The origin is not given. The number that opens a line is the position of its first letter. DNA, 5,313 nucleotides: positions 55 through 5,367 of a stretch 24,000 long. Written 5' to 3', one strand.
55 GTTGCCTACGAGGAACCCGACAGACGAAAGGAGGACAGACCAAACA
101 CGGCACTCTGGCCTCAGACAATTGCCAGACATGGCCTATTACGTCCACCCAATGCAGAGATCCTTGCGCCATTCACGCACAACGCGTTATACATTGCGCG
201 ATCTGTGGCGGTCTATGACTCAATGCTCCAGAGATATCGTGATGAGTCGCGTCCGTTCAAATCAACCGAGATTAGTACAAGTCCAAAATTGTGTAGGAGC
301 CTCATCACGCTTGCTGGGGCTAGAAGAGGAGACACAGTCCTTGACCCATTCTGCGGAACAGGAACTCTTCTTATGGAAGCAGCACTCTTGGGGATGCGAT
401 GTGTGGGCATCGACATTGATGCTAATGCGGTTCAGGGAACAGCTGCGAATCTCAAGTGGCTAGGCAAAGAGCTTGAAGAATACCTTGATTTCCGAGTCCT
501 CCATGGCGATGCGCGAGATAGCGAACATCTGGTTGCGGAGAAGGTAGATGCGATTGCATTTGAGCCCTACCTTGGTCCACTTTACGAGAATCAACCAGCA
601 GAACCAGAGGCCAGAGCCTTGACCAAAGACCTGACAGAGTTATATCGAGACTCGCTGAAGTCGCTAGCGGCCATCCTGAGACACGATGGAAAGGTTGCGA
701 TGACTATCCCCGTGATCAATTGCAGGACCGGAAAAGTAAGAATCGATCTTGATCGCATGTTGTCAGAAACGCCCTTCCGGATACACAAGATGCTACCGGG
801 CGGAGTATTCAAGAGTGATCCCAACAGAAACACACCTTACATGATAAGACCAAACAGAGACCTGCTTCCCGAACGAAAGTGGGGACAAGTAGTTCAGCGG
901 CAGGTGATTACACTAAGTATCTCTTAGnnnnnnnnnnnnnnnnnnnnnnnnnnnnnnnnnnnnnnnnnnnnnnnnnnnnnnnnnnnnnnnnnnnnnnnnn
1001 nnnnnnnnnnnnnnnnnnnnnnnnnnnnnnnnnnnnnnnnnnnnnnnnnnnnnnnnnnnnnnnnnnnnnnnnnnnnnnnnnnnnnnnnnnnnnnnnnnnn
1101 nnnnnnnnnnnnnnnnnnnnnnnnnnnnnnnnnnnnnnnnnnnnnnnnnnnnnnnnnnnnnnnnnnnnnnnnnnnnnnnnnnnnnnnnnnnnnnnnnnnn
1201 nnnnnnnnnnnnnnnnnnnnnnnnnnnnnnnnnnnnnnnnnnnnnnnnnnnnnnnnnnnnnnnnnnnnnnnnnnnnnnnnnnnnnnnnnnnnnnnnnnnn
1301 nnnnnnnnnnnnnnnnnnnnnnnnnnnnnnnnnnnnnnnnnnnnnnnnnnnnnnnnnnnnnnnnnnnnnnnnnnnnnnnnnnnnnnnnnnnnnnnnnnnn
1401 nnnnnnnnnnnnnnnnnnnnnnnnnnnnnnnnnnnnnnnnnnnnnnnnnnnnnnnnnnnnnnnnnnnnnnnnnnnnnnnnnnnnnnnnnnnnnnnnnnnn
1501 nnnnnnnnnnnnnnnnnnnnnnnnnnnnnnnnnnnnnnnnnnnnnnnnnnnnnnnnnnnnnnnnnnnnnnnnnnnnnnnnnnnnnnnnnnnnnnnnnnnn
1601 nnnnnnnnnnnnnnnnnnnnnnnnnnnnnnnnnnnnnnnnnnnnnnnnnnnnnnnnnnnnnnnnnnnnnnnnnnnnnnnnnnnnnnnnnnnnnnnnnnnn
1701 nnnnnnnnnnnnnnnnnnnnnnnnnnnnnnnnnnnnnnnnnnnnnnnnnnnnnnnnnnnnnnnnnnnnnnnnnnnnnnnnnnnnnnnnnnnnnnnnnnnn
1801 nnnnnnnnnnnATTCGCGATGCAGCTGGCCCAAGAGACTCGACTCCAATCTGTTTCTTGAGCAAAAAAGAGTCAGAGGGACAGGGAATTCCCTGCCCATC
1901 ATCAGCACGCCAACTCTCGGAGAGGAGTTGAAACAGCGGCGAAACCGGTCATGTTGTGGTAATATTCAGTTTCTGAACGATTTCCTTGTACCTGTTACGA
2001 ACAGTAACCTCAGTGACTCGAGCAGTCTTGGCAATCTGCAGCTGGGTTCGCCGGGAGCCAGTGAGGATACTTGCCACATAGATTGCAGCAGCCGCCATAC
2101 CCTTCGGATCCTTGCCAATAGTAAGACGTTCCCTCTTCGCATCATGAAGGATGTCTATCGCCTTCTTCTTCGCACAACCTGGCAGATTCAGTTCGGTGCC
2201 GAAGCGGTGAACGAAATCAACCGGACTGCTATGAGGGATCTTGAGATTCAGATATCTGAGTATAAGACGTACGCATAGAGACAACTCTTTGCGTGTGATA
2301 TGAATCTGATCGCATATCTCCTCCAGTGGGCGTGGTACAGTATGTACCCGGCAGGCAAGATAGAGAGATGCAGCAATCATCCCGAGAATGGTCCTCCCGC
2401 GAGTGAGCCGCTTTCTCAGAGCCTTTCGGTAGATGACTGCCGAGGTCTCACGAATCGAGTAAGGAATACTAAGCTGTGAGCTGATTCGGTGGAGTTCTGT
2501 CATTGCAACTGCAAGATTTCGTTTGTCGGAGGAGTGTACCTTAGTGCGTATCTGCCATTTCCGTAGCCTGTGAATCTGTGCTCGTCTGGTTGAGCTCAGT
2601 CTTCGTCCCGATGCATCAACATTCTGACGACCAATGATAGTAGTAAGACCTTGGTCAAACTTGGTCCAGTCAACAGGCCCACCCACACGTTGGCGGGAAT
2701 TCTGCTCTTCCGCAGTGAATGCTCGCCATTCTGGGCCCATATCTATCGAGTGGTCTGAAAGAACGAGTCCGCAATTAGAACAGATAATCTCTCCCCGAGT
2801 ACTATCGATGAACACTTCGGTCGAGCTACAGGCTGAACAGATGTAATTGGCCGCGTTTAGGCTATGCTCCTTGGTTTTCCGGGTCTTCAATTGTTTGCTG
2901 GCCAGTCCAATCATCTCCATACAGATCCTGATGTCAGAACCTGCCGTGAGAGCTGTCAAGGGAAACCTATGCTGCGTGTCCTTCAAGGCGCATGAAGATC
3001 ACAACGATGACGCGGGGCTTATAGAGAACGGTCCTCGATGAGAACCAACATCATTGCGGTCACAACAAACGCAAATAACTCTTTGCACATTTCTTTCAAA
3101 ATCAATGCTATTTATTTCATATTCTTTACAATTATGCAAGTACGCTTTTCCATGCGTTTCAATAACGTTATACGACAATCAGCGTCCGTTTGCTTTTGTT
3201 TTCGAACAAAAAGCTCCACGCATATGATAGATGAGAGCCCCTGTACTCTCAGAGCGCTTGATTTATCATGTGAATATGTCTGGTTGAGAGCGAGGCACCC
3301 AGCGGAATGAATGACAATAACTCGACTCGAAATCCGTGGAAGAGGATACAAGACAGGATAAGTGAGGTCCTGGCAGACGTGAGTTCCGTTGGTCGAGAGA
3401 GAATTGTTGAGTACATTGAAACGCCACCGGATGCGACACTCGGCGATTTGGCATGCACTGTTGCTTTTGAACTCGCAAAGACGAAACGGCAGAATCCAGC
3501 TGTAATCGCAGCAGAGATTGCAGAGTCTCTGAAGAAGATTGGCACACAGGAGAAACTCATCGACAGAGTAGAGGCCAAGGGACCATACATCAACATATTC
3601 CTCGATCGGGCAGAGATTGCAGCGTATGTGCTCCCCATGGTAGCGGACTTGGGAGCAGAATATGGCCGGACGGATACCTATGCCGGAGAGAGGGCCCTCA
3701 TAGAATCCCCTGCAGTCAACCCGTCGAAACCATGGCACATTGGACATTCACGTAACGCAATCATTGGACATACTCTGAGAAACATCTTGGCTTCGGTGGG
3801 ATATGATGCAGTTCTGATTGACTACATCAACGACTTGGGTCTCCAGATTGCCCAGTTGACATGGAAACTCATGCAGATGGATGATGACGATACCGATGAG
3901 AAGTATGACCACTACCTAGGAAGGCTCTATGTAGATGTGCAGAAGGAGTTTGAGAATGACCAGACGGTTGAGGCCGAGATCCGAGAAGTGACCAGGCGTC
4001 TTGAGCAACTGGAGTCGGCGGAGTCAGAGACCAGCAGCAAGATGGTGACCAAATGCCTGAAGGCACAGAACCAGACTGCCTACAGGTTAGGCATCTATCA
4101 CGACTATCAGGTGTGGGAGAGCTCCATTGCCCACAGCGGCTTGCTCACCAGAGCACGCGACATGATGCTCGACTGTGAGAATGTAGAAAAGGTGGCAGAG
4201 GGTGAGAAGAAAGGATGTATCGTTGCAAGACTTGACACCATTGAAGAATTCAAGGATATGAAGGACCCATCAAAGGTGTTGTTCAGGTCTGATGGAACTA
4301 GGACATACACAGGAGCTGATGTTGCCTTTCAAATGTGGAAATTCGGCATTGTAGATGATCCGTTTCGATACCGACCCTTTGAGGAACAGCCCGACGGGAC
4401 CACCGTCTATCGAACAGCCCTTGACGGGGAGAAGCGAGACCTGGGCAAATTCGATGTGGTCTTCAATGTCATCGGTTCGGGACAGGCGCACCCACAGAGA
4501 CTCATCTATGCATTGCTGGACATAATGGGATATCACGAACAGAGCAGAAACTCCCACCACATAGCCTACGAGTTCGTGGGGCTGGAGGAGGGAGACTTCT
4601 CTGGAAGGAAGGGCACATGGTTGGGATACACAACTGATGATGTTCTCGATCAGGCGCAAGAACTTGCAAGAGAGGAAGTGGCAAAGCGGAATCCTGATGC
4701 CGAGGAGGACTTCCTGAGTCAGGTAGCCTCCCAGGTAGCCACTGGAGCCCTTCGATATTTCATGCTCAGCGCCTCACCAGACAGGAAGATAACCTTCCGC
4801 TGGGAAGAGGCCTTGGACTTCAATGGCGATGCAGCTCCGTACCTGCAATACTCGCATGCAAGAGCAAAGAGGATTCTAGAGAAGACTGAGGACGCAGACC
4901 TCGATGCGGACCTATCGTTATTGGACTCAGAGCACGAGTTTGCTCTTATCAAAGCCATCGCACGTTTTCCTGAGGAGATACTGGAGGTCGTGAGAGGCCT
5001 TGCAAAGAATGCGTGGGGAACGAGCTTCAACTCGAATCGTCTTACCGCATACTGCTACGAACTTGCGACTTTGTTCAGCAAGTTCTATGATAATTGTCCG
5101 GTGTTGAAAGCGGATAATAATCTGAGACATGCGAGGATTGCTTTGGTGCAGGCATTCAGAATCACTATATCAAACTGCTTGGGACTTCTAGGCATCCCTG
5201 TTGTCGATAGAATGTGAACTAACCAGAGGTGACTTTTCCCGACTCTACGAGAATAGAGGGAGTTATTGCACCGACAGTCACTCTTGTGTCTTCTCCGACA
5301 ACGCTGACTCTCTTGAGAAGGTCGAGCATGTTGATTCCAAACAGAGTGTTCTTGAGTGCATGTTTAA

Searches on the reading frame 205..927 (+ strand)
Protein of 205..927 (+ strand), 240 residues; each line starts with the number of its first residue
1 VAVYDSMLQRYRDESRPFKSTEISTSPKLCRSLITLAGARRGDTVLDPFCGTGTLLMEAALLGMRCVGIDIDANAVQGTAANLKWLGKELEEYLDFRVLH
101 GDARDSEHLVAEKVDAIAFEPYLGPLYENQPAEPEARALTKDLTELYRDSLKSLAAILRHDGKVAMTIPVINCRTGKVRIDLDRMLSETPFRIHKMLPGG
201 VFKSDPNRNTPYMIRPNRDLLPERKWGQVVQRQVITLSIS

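Call 5: search_protein_families(library=pfam, proteins=[window:205-927:+], max_evalue=0.01)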
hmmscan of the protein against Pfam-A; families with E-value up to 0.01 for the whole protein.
window:205-927:+ (240 aa): 9 families
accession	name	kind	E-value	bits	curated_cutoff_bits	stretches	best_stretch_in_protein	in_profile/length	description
PF01170.24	UPF0020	-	4.8e-15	56.2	22.3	1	26-121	13-129/197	RMKL-like, methyltransferase domain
PF01555.25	N6_N4_Mtase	-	8.4e-11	42.7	26.7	1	22-77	163-217/221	DNA methylase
PF13847.12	Methyltransf_31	-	3.3e-08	33.8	27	1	41-149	3-110/145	Methyltransferase domain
PF03602.21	Cons_hypoth95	-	2.8e-05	24.3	24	1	40-121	40-121/182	Conserved hypothetical protein 95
PF13649.12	Methyltransf_25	-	4.6e-05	24.5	27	1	45-118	1-69/97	Methyltransferase domain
PF06325.19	PrmA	-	0.00021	21.4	22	1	39-84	159-205/296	Ribosomal protein L11 methyltransferase (PrmA)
PF13489.12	Methyltransf_23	-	0.00095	19.4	27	1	29-93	8-61/164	Methyltransferase domain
PF08241.18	Methyltransf_11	-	0.0011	20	21.2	1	47-118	2-65/95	Methyltransferase domain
PF08242.18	Methyltransf_12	-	0.0033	18.5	30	1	50-117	5-69/98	Methyltransferase domain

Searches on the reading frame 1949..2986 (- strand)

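Call 5: search_protein_families(library=pfam, proteins=[window:1949-2986:-], max_evalue=0.01)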
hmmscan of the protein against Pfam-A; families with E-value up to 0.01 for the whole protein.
window:1949-2986:- (345 aa): 7 families
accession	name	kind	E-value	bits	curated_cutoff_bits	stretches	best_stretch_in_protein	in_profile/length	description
PF00382.24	TFIIB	-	1.5e-38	131.1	23.6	2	252-338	5-91/92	Transcription factor TFIIB repeat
PF08271.17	Zn_Ribbon_TF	-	3.4e-16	59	29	1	48-90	1-43/43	TFIIB zinc-binding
PF10080.14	FtrD-like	-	0.0033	18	26.3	1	37-82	24-67/101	Membrane iron-sulfur containing protein FtrD-like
PF08792.16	A2L_zn_ribbon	-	0.0034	17.5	22.9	1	47-75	3-30/33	A2L zinc ribbon domain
PF02984.24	Cyclin_C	-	0.005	17.3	22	0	293-340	43-90/119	Cyclin, C-terminal domain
PF19133.5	DUF5816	-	0.0053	17.4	26.9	1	46-73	33-59/72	Family of unknown function (DUF5816)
PF04545.22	Sigma70_r4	-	0.006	16.5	24.1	0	313-340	21-48/50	Sigma-70, region 4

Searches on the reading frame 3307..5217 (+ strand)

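Call 4: search_protein_families(library=pfam, proteins=[window:3307-5217:+], max_evalue=0.01)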
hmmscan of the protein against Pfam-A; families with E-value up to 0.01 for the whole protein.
window:3307-5217:+ (636 aa): 4 families
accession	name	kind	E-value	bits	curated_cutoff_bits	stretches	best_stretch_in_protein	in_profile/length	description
PF05746.21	DALR_1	-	1.9e-31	109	22.3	1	513-636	1-117/117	DALR anticodon binding domain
PF00750.26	tRNA-synt_1d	-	1.3e-28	100.4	23.3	2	131-341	23-221/349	tRNA synthetases class I (R), catalytic domain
PF03485.21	Arg_tRNA_synt_N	-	2.3e-18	67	21.5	1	13-99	2-85/85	Arginyl tRNA synthetase N terminal domain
PF01406.26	tRNA-synt_1e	-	0.0011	18.9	27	1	143-235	23-115/301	tRNA synthetases class I (C) catalytic domain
